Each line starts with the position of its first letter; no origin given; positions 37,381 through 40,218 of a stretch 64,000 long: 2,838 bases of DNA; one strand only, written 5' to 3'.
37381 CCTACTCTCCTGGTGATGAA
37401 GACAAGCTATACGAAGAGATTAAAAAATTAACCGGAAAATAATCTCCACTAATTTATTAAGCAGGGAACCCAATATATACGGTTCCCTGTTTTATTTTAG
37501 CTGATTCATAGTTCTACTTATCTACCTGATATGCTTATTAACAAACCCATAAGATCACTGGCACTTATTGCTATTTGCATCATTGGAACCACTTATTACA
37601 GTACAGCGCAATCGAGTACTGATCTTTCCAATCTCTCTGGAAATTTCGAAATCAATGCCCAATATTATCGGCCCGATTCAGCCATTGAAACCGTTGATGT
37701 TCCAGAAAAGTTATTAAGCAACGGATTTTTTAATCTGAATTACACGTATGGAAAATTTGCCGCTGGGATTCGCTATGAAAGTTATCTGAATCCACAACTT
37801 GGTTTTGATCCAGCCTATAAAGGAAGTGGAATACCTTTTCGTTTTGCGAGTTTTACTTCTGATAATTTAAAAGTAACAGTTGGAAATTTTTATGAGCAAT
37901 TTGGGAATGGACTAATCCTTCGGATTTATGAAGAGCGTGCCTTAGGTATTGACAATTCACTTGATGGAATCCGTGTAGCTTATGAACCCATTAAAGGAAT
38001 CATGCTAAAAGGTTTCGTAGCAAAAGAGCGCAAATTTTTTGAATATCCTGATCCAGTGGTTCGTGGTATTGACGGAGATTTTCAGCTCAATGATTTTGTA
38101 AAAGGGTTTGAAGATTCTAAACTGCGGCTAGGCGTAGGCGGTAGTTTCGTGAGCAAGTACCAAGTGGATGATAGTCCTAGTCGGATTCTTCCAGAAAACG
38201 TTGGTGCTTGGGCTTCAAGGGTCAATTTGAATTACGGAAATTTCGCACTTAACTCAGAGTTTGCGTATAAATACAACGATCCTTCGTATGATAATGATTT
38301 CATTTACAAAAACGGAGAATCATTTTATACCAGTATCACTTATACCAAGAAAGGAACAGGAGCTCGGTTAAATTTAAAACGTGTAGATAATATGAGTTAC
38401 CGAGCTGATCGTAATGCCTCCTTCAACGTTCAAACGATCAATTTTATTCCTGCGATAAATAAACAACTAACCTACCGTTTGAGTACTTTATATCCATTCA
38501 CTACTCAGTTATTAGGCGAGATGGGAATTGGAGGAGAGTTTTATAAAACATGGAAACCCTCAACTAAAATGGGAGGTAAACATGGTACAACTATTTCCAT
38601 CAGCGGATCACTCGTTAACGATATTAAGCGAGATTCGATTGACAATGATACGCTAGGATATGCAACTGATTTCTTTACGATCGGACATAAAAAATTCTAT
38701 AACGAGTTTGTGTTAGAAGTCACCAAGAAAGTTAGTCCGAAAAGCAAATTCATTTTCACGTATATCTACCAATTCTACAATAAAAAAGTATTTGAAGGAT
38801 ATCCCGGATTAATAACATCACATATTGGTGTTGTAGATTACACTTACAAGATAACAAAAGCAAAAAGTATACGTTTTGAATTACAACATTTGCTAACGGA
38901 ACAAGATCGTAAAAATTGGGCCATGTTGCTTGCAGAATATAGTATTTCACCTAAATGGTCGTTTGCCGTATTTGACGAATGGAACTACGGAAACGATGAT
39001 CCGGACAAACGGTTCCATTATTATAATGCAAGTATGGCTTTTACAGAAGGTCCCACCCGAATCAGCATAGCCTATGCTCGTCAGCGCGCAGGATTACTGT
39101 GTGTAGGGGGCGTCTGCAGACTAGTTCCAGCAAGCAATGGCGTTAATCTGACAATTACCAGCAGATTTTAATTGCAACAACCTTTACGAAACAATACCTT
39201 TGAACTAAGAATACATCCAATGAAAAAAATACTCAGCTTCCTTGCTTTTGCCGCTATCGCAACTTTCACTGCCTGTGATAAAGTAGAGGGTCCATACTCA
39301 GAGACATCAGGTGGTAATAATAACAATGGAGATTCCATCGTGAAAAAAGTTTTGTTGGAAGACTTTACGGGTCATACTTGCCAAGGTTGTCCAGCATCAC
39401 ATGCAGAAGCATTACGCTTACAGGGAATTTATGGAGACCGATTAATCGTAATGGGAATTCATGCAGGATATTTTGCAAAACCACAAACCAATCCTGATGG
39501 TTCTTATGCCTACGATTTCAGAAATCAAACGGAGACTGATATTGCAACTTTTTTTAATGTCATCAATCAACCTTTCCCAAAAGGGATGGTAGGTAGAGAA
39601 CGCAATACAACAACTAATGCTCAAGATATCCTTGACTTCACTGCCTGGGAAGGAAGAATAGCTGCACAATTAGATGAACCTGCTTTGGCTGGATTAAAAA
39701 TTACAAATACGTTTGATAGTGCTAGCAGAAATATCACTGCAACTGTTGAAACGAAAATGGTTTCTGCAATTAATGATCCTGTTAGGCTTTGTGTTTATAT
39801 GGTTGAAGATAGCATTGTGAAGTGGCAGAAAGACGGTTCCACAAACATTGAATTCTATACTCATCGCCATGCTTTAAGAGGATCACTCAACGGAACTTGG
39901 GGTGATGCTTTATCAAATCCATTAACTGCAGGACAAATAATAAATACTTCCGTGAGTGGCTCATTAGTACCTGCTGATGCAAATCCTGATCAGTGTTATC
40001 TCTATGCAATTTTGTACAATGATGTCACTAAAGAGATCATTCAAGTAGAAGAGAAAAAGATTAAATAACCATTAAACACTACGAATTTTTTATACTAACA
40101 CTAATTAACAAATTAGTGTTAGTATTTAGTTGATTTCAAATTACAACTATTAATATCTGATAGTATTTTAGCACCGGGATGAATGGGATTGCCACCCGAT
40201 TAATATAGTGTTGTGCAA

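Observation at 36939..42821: Extracytoplasmic thioredoxin-like neighbourhood with two tandem paralog pairs, one member having lost its CxxC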

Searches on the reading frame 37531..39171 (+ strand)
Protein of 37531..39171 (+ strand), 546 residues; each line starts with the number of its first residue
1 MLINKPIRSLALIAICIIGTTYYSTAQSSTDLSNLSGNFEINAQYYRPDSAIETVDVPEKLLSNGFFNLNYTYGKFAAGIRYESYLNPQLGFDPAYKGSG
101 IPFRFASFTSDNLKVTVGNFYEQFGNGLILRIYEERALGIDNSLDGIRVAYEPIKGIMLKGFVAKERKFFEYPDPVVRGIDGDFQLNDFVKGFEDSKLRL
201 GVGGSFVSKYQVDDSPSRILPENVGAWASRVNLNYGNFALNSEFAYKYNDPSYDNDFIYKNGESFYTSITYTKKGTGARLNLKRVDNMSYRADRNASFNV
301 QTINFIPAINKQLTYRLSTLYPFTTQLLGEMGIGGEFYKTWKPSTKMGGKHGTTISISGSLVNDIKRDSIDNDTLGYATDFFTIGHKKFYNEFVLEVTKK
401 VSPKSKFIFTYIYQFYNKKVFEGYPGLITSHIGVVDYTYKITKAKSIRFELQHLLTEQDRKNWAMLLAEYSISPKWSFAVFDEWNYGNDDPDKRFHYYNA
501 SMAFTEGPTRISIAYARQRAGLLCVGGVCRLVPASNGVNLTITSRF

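Call 3: search_protein_families(library=pfam, proteins=[window:37531-39171:+], max_evalue=1)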
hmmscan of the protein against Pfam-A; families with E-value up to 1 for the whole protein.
window:37531-39171:+ (546 aa): 1 family
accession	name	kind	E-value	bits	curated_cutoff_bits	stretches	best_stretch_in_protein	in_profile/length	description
PF19494.5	DUF6029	-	2.4e-181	604.5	27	1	11-546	5-538/538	Family of unknown function (DUF6029)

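Call 4: search_protein_families(library=ncbifam, proteins=[window:37531-39171:+], max_evalue=1)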
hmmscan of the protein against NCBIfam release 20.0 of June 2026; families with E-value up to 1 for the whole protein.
window:37531-39171:+ (546 aa): 0 families

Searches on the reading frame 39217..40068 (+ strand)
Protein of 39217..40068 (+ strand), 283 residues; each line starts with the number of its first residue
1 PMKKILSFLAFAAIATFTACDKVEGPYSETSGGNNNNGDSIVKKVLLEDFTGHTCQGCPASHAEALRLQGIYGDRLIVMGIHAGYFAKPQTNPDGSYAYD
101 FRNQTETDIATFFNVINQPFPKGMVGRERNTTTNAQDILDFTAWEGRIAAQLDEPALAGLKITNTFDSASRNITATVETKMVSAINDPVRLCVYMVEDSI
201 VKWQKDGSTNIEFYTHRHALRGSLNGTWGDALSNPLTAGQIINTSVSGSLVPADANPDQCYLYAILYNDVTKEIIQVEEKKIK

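Call 3: search_protein_families(library=pfam, proteins=[window:39217-40068:+], max_evalue=1)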
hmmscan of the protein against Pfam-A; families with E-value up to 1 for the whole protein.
window:39217-40068:+ (283 aa): 2 families
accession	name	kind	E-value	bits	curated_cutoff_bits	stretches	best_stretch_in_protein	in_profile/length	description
PF11551.14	Omp28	-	5.1e-20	72.4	34.9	1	138-283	26-168/171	Outer membrane protein Omp28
PF08511.16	COQ9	-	0.079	13.1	20.5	1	194-221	9-36/72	COQ9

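Call 4: search_protein_families(library=ncbifam, proteins=[window:39217-40068:+], max_evalue=1)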
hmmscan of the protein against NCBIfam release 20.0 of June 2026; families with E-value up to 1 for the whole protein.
window:39217-40068:+ (283 aa): 3 families
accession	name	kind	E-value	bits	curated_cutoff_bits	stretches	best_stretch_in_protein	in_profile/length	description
NF033782.1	lipoprot_Omp28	subfamily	1.3e-42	145.9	150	1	2-283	1-262/264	Omp28 family outer membrane lipoprotein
NF045500.1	Omp28_seleno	equivalog_domain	6e-07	29.2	200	1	43-282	39-268/377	Omp28-related selenoprotein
TIGR02396.1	diverge_rpsU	hypoth_equivalog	0.02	14.8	74.55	1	192-222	115-145/186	COQ9 family protein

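Call 83: search_solved_structures(query=window:39217-40068:+, max_evalue=1, show_alignments=1)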
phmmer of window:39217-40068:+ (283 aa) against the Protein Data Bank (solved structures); distinct sequences matched with E-value up to 1: 5.
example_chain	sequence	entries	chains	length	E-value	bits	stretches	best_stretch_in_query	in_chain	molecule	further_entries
2r2c_A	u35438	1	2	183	7.2e-14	54.9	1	116-234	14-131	28 kDa outer membrane protein Omp28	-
3ul3_B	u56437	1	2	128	0.24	13.8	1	26-81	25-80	Thioredoxin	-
4o32_A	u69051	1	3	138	0.28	13.6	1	26-81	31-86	Thioredoxin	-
1n7n_A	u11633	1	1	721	0.74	12.2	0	99-207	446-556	HYALURONIDASE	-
1n7p_A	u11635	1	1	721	0.74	12.2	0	99-207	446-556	HYALURONIDASE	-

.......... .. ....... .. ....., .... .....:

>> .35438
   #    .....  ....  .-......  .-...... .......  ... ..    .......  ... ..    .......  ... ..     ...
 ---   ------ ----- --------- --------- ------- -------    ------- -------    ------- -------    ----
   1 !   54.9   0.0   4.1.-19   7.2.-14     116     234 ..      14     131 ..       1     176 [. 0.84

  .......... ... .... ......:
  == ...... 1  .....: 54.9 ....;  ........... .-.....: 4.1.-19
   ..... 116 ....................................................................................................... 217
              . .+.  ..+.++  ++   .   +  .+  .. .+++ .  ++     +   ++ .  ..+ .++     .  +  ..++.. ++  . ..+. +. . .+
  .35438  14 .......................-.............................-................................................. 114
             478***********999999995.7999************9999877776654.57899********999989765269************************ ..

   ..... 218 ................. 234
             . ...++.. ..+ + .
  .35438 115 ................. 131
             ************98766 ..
